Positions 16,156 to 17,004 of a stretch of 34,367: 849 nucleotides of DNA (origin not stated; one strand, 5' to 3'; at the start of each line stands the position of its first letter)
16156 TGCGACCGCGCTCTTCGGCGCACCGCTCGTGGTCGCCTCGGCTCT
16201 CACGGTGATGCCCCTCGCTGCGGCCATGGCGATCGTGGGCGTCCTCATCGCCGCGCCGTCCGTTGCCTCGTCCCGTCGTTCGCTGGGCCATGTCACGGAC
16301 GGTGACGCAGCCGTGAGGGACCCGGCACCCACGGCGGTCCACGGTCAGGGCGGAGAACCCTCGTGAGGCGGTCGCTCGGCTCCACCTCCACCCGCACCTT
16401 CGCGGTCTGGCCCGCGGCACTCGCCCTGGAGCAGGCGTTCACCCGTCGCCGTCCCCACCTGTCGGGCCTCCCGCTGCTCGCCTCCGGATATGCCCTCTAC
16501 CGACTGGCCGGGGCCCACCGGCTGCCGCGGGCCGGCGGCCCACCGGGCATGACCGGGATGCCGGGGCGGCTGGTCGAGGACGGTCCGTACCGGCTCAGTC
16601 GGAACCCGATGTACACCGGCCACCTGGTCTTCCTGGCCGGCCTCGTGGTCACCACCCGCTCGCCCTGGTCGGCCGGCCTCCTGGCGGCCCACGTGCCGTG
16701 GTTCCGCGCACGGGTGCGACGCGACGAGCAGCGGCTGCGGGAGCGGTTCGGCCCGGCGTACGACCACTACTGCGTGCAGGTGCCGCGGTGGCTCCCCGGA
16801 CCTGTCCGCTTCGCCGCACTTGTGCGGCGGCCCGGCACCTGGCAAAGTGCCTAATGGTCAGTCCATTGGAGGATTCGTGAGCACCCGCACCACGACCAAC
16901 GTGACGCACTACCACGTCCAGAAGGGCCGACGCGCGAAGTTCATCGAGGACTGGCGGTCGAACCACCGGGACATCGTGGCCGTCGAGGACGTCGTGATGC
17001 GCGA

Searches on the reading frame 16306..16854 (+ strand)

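Call 13: search_protein_families(library=pfam, proteins=[window:16306-16854:+], max_evalue=0.001)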
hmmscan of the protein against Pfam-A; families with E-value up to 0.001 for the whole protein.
window:16306-16854:+ (182 aa): 1 family
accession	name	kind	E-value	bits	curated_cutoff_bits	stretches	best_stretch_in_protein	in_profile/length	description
PF04191.18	PEMT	-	3.8e-09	37.4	25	1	85-147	39-101/105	Phospholipid methyltransferase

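Call 21: search_protein_families(library=ncbifam, proteins=[window:16363-16854:+], max_evalue=0.00001)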
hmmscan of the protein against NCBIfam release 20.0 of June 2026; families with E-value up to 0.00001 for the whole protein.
window:16363-16854:+ (163 aa): 1 family
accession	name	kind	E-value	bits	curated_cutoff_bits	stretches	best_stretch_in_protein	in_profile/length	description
NF040696.1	isopcys_mtase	equivalog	9.9e-09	35.3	160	1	69-145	111-188/190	protein-S-isoprenylcysteine O-methyltransferase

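Call 89: search_protein_families(library=padloc, proteins=[window:16363-16854:+], max_evalue=0.01)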
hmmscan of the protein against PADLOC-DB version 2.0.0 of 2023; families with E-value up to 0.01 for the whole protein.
window:16363-16854:+ (163 aa): 0 families
